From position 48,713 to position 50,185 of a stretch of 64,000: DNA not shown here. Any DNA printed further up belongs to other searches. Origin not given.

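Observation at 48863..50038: RIIa docking domain fused to a guanylate-kinase-like domain without a P-loop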

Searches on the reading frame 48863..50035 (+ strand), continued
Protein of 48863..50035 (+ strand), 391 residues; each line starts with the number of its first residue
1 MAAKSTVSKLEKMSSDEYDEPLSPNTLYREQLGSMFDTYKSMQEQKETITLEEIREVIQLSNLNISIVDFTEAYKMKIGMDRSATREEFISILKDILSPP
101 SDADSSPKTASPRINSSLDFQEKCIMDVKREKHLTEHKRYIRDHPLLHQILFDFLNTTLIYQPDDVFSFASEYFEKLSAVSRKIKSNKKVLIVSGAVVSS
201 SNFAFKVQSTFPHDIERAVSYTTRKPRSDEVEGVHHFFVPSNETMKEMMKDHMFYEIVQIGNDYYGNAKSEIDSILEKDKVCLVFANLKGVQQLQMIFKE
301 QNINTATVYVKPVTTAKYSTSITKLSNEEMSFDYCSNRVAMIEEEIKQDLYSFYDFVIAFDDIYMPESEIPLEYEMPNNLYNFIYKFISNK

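Call 70: find_homologous_proteins(query=A6, max_evalue=1e-30)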
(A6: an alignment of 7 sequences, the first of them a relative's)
Query A6 (7 sequences) (272 aa, profile of the alignment): 2572 proteins with E <= 1e-30 among 7934 candidates; the best 120 are listed.
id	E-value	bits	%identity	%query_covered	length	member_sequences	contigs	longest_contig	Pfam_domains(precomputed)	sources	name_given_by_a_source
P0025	7.8e-113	394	100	100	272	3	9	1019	PF00625.28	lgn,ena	-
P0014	4.3e-110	385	33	96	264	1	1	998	PF00625.28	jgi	-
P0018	7.1e-109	381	44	74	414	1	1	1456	PF01926.30,PF00005.34,PF13521.13,PF13401.13,PF03193.23,PF00625.28,PF13238.13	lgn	-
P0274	3.1e-106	372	44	69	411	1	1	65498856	PF13173.13,PF13604.13,PF13671.13,PF13401.13,PF03193.23,PF00625.28,PF13238.13,PF00931.29,PF13191.13,PF02492.26,PF05729.19,PF13521.13,PF02456.22,PF25199.2,PF13481.13,PF01926.30,PF03266.22,PF01443.25,PF13555.13,PF03215.22,PF13304.13,PF00005.34,PF12775.14,PF00910.29,PF20720.4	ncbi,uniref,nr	ncbi:protein PALS1-like isoform X3 [Coregonus clupeaformis]|uniref:protein PALS1-like isoform X3 n=1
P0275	8.5e-106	371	41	67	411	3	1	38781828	PF13173.13,PF13604.13,PF13671.13,PF00004.36,PF13401.13,PF03193.23,PF00625.28,PF13238.13,PF13191.13,PF02492.26,PF05729.19,PF13521.13,PF02456.22,PF25199.2,PF01926.30,PF03266.22,PF00437.27,PF01443.25,PF13555.13,PF03215.22,PF13304.13,PF00005.34,PF00910.29,PF20720.4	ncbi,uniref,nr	ncbi:guanylate kinase 1b isoform X5 [Esox lucius]|uniref:Guanylate kinase n=1 Tax=Esox lucius TaxID=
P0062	4.2e-105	369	40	93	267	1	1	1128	PF02197.23,PF00625.28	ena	-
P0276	2.4e-104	366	40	67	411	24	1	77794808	PF13173.13,PF13604.13,PF13671.13,PF13401.13,PF03193.23,PF00625.28,PF13238.13,PF00931.29,PF13191.13,PF02492.26,PF05729.19,PF13521.13,PF02456.22,PF25199.2,PF13481.13,PF01926.30,PF03266.22,PF01443.25,PF13555.13,PF03215.22,PF00005.34,PF12775.14,PF00910.29,PF20720.4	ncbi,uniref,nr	ncbi:uncharacterized protein LOC109902937 isoform X3 [Oncorhynchus kisutch]|uniref:uncharacterized p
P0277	1.7e-103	364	41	71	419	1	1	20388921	PF13173.13,PF01926.30,PF03266.22,PF13604.13,PF13555.13,PF13671.13,PF00004.36,PF13401.13,PF03193.23,PF00625.28,PF13238.13,PF03215.22,PF00931.29,PF13191.13,PF00005.34,PF12775.14,PF05729.19,PF02367.24,PF13521.13,PF00910.29,PF25199.2,PF20720.4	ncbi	ncbi:uncharacterized protein FYW47_008325 [Aplochiton taeniatus]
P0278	3.3e-103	363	41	67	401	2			PF13173.13,PF07693.21,PF13604.13,PF13671.13,PF00004.36,PF13401.13,PF03193.23,PF00625.28,PF13238.13,PF13191.13,PF02492.26,PF05729.19,PF13521.13,PF25199.2,PF13481.13,PF01926.30,PF03266.22,PF13555.13,PF03215.22,PF13304.13,PF00005.34,PF02367.24,PF00910.29,PF20720.4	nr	nr:uncharacterized protein LOC115109057 isoform X2 [Oncorhynchus nerka]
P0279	6.8e-102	358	58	96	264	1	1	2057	PF13671.13,PF00625.28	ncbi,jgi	jgi:guanylate kinase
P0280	2.0e-101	357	55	97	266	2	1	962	PF02197.23,PF00625.28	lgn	-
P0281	2.5e-101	356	56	96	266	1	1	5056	PF00625.28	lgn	-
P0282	1.8e-100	354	37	90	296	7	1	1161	PF02197.23,PF00625.28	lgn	-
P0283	1.9e-100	353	54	96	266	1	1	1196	PF02197.23,PF00625.28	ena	-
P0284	5.3e-100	352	54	96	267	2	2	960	PF02197.23,PF00625.28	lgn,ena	-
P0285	5.5e-100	352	41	67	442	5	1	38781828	PF13173.13,PF01926.30,PF07693.21,PF00437.27,PF01443.25,PF13604.13,PF13555.13,PF13671.13,PF13401.13,PF03193.23,PF00625.28,PF13238.13,PF03215.22,PF13191.13,PF02492.26,PF00005.34,PF05729.19,PF13521.13,PF00910.29,PF02456.22,PF25199.2,PF20720.4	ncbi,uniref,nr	ncbi:guanylate kinase 1b isoform X2 [Esox lucius]|uniref:guanylate kinase 1b isoform X2 n=1 Tax=Esox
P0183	2.2e-99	350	48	71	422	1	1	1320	PF00625.28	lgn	-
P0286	7.4e-99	348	40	67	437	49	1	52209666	PF13173.13,PF01926.30,PF13604.13,PF13555.13,PF13671.13,PF13401.13,PF03193.23,PF00625.28,PF13238.13,PF03215.22,PF00931.29,PF13191.13,PF02492.26,PF19238.6,PF00005.34,PF12775.14,PF05729.19,PF13521.13,PF00910.29,PF02456.22,PF25199.2,PF13481.13,PF20720.4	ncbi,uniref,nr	ncbi:uncharacterized protein LOC115158000 isoform X1 [Salmo trutta]|uniref:uncharacterized protein L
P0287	1.0e-98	348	53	96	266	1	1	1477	PF02197.23,PF00625.28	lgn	-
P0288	1.6e-98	347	53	97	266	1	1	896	PF02197.23,PF00625.28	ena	-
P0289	2.0e-98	347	50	97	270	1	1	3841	PF00625.28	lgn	-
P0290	2.7e-98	346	54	96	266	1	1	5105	PF00625.28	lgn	-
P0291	5.6e-98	345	40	95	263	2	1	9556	PF00625.28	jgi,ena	-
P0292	7.4e-98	345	39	95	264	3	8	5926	PF02197.23,PF00625.28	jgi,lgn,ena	-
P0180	1.6e-97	344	46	72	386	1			PF03193.23,PF00625.28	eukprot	eukprot:CAMPEP_0202457794 /NCGR_PEP_ID=MMETSP1360-20130828/14709_1 /ASSEMBLY_ACC=CAM_ASM_000848 /TAX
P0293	2.0e-97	344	53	96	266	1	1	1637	PF02197.23,PF00625.28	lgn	-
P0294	2.5e-96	340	54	96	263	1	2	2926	PF00910.29,PF00625.28,PF03215.22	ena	-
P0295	7.3e-96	338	52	96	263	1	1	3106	PF00625.28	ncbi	-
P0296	1.5e-94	334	38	96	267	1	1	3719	PF02197.23,PF00625.28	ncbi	-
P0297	5.7e-92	326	40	67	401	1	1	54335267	PF13173.13,PF13604.13,PF02224.25,PF13671.13,PF00004.36,PF13401.13,PF03193.23,PF00625.28,PF13238.13,PF00931.29,PF13191.13,PF02492.26,PF05729.19,PF13521.13,PF02456.22,PF25199.2,PF13481.13,PF01926.30,PF03266.22,PF13555.13,PF03215.22,PF00005.34,PF12775.14,PF13207.13,PF00910.29,PF20720.4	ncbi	ncbi:unnamed protein product, partial [Coregonus sp. 'balchen']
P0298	6.0e-92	326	57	96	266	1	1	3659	PF00625.28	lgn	-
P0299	3.2e-89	317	41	93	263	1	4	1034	PF00625.28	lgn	-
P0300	2.5e-88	314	63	96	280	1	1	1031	PF00625.28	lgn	-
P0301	1.0e-86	309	58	99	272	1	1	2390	PF00625.28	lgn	-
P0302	3.6e-86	307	49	96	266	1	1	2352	PF00625.28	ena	-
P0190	9.1e-80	286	42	80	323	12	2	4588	PF01926.30,PF13671.13,PF13401.13,PF03193.23,PF00625.28,PF13238.13,PF03215.22,PF13191.13,PF00005.34,PF12775.14,PF13521.13,PF20720.4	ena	-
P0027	2.2e-79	284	45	93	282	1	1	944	PF00625.28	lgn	-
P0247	2.8e-79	284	44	82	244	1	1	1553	PF02197.23,PF00625.28,PF13238.13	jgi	-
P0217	8.5e-79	283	38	93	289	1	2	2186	PF00625.28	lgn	-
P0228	3.3e-78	281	37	93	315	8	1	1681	PF00625.28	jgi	jgi:guanylate kinase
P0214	1.5e-77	278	45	88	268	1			PF02197.23,PF00625.28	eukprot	eukprot:tig00021534_g22242.t1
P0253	5.7e-77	277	44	83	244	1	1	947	PF00625.28,PF13238.13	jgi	-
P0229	7.8e-77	276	42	82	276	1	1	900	PF00625.28,PF13238.13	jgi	-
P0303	9.6e-77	276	52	78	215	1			PF00625.28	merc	-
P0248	1.1e-76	276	38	95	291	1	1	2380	PF00625.28,PF13191.13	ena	-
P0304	1.8e-76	275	42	82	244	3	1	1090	PF02197.23,PF13671.13,PF00625.28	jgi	-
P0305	1.3e-75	272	41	83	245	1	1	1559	PF02197.23,PF00625.28,PF13238.13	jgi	-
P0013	3.1e-75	271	42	93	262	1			PF00625.28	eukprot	eukprot:TRINITY_DN844_c0_g1_i1.p1 TRINITY_DN844_c0_g1~~TRINITY_DN844_c0_g1_i1.p1 ORF type:complete l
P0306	1.3e-74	269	39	85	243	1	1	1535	PF00625.28,PF13238.13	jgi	-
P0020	4.3e-74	267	37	82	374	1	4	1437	PF00625.28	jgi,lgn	-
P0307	8.8e-74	266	46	80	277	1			PF00625.28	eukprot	eukprot:TRINITY_DN4568_c0_g1_i1.p1 TRINITY_DN4568_c0_g1~~TRINITY_DN4568_c0_g1_i1.p1 ORF type:complet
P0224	2.0e-73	265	41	98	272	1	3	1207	PF00625.28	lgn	-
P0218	2.6e-72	261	42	93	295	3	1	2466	PF02197.23,PF00625.28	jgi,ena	-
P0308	2.9e-72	261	38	86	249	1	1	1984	PF00625.28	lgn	-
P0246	3.6e-72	261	36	93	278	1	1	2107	PF00625.28,PF13238.13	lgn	-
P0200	6.9e-71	257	39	94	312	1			PF02197.23,PF00625.28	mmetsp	mmetsp:Transcript_12472/g.12889 ORF Transcript_12472/g.12889 Transcript_12472/m.12889 type:complete 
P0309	2.1e-70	255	43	85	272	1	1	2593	PF00625.28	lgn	-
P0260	4.6e-70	254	43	90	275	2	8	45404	PF00625.28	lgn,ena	-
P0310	7.7e-70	253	44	87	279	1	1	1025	PF00625.28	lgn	-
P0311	1.4e-68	249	39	85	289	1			PF00625.28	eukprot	eukprot:ANDGO_04779.mRNA.1 Guanylate kinase 1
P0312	2.9e-67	245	56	69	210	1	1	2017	PF00625.28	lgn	-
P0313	4.7e-67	244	41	80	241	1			PF00625.28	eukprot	eukprot:CAMPEP_0181342936 /NCGR_PEP_ID=MMETSP1101-20121128/31290_1 /TAXON_ID=46948 /ORGANISM="Rhodom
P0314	1.2e-66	243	40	85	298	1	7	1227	PF02197.23,PF00625.28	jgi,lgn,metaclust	metaclust:\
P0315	2.0e-66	242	49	79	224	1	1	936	PF13671.13,PF00625.28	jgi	-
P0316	3.4e-66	241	53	70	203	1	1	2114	PF00625.28,PF13238.13,PF03215.22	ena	-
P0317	1.3e-65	239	41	89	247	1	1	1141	PF00625.28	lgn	-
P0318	3.2e-65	238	56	69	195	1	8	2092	PF00625.28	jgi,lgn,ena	-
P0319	1.2e-64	236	41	85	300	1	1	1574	PF02197.23,PF00625.28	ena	-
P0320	6.0e-64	234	53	70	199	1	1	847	PF00625.28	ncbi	-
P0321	6.2e-63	231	45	65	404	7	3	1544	PF00406.30,PF13671.13,PF13207.13,PF13401.13,PF03193.23,PF00625.28,PF13238.13,PF20720.4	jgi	-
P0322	1.5e-62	229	40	80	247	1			PF02197.23,PF13671.13,PF03193.23,PF00625.28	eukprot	eukprot:gb/GECH01003559.1/.p1 GENE.gb/GECH01003559.1/~~gb/GECH01003559.1/.p1 ORF type:complete len:2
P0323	2.4e-62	229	52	70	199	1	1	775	PF00625.28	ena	-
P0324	1.2e-61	226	52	70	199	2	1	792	PF00625.28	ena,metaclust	metaclust:\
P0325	7.5e-60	220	48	68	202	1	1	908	PF00625.28,PF13238.13,PF13191.13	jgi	-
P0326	1.1e-59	220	41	71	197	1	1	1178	PF00625.28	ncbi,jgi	jgi:guanylate kinase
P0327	2.3e-59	219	51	70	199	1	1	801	PF00625.28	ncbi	-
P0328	4.5e-58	215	41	71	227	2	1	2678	PF01926.30,PF03193.23,PF00625.28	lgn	-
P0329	5.8e-58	214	48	67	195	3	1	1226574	PF00625.28,PF13238.13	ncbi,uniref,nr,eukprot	ncbi:hypothetical protein GUITHDRAFT_92151 [Guillardia theta CCMP2712]|uniref:guanylate kinase n=1 T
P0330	6.7e-58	214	44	72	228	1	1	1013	PF00625.28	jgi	-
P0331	7.1e-58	214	48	69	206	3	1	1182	PF00625.28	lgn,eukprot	eukprot:gene4387-4808_t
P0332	8.3e-58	214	49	66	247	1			PF00625.28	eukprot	eukprot:TRINITY_DN4568_c0_g1_i2.p1 TRINITY_DN4568_c0_g1~~TRINITY_DN4568_c0_g1_i2.p1 ORF type:complet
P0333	1.9e-57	213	35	96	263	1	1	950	PF00625.28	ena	-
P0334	2.5e-57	212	46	68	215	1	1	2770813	PF00625.28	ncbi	ncbi:hypothetical protein ACA910_004379 [Epithemia clementina (nom. ined.)]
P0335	3.1e-57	212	50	65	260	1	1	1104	PF00625.28,PF13238.13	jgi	-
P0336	4.4e-57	211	51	65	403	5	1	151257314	PF24681.2,PF13415.13,PF00625.28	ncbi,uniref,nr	ncbi:Guanylate kinase [Heracleum sosnowskyi]|uniref:Guanylate kinase 1 n=1 Tax=Heracleum sosnowskyi 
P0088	5.5e-57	211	46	66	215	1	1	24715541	PF13671.13,PF00625.28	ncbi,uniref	ncbi:guanylate kinase isoform X1 [Calliopsis andreniformis]|uniref:guanylate kinase isoform X1 n=3 T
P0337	5.9e-57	211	46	66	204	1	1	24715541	PF13671.13,PF00625.28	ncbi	ncbi:guanylate kinase isoform X2 [Calliopsis andreniformis]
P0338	1.3e-56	210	46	66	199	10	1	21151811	PF13671.13,PF00625.28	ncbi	ncbi:guanylate kinase isoform X3 [Andrena cerasifolii]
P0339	1.3e-56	210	40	90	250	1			PF00625.28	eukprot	eukprot:gene5414-7502_t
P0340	2.0e-56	209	44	68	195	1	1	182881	PF00625.28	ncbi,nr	ncbi:guanylate kinase [Xylaria intraflava]|nr:guanylate kinase [Xylaria intraflava]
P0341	2.0e-56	209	43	69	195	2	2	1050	PF03193.23,PF00625.28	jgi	-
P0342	2.2e-56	209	44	69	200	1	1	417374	PF00625.28,PF13191.13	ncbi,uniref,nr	ncbi:guanylate kinase [Aspergillus uvarum CBS 121591]|uniref:Guanylate kinase n=1 Tax=Aspergillus uv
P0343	2.5e-56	209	46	66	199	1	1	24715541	PF13671.13,PF00625.28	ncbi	ncbi:guanylate kinase isoform X3 [Calliopsis andreniformis]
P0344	4.0e-56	208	48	73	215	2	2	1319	PF00625.28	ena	-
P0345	4.2e-56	208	47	70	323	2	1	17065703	PF00625.28,PF13238.13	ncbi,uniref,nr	ncbi:putative guanylate kinase [Tripterygium wilfordii]|uniref:Guanylate kinase 1 n=1 Tax=Tripterygi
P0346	4.4e-56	208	49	70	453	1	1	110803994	PF24681.2,PF13415.13,PF00625.28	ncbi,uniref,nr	ncbi:hypothetical protein OSB04_001240 [Centaurea solstitialis]|uniref:Guanylate kinase 1 n=1 Tax=Ce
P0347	4.9e-56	208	44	69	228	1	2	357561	PF00625.28,PF13191.13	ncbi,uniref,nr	ncbi:guanylate kinase [Aspergillus japonicus CBS 114.51]|uniref:Guanylate kinase n=2 Tax=Aspergillus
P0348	8.0e-56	207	39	86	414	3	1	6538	PF00625.28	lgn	-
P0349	9.5e-56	207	48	72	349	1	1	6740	PF07646.22,PF24681.2,PF01926.30,PF13415.13,PF24981.2,PF00625.28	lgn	-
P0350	1.0e-55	207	46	69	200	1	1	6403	PF13671.13,PF00625.28,PF13191.13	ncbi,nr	ncbi:hypothetical protein KEM52_006336 [Ascosphaera acerosa]|nr:hypothetical protein KEM52_006336 [A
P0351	1.0e-55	207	47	66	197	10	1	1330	PF01926.30,PF13671.13,PF13401.13,PF00625.28,PF13238.13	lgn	-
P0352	1.1e-55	207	46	70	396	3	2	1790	PF24681.2,PF13415.13,PF00625.28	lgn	-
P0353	1.1e-55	207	46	66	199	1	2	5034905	PF00625.28,PF13191.13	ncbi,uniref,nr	ncbi:hypothetical protein ASPWEDRAFT_36260 [Aspergillus wentii DTO 134E9]|uniref:Guanylate kinase n=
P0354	1.1e-55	207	45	67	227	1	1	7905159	PF00625.28,PF13191.13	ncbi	ncbi:guanylate kinase [Aspergillus wentii]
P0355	1.4e-55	206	42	68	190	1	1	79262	PF00625.28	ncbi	ncbi:hypothetical protein VUR80DRAFT_8723 [Thermomyces stellatus]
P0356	1.7e-55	206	42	73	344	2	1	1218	PF00625.28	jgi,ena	-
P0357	1.8e-55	206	41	76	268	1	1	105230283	PF00625.28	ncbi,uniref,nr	ncbi:guanylate kinase isoform X4 [Parasteatoda tepidariorum]|uniref:guanylate kinase isoform X4 n=1 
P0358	2.0e-55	206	46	66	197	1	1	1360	PF01926.30,PF13671.13,PF13401.13,PF00625.28,PF13238.13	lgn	-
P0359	2.4e-55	206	48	70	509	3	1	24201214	PF24681.2,PF13415.13,PF00625.28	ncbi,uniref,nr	ncbi:hypothetical protein L6164_034107 [Bauhinia variegata]|uniref:Uncharacterized protein n=1 Tax=B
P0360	2.6e-55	206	43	71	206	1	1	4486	PF00625.28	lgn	-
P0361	2.6e-55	206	44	69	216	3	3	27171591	PF13671.13,PF13401.13,PF00625.28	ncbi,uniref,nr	ncbi:hypothetical protein PV325_000637 [Microctonus aethiopoides]|uniref:guanylate kinase n=1 Tax=Mi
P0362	3.5e-55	205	45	70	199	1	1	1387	PF00625.28,PF13238.13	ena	-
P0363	3.6e-55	205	45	76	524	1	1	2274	PF08659.17,PF13561.13,PF00625.28,PF00106.32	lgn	-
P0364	5.1e-55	205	47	65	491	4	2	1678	PF00625.28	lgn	-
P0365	5.6e-55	204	42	71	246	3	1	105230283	PF00625.28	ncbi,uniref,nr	ncbi:guanylate kinase isoform X2 [Parasteatoda tepidariorum]|uniref:guanylate kinase isoform X2 n=1 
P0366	6.1e-55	204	50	66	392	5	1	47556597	PF24681.2,PF13415.13,PF00625.28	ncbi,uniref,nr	ncbi:hypothetical protein DCAR_0519432 [Daucus carota subsp. sativus]|uniref:Guanylate kinase 1 n=1 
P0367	6.1e-55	204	47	70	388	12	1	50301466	PF13415.13,PF00625.28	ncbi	ncbi:hypothetical protein ACET3Z_015922 [Daucus carota]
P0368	6.9e-55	204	43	74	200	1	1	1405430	PF00625.28,PF13238.13,PF13191.13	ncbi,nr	ncbi:hypothetical protein N7523_001480 [Penicillium sp. IBT 18751x]|nr:hypothetical protein N7523_00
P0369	9.0e-55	204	43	68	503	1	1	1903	PF01918.28,PF00625.28,PF00481.27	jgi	-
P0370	1.1e-54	203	43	68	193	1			PF00625.28,PF13238.13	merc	-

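Call 78: list_cluster_members(proteins=[P0279, P0072, P0014, P0295, P0296, P0155])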
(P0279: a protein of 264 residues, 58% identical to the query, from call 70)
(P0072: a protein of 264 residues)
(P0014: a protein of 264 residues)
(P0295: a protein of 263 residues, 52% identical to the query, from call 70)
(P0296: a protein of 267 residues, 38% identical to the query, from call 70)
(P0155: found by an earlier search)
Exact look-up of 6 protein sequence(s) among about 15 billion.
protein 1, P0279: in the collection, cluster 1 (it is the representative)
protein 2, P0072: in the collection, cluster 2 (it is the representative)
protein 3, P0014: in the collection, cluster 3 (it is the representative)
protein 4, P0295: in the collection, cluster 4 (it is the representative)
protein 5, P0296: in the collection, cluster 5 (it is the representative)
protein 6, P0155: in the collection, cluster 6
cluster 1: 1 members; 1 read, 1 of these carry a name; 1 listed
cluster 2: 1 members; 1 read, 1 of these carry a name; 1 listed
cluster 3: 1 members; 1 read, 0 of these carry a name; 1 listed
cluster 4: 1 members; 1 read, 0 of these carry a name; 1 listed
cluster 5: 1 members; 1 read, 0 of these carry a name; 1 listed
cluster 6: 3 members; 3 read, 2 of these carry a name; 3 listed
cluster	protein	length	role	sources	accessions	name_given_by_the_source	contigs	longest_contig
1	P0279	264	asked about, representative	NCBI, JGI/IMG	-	guanylate kinase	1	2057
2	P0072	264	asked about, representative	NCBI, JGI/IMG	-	guanylate kinase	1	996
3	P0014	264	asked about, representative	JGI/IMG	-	-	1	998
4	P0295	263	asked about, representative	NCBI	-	-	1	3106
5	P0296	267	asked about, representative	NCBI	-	-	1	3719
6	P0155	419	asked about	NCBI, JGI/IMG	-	guanylate kinase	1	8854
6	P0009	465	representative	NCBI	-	-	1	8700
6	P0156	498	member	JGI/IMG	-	guanylate kinase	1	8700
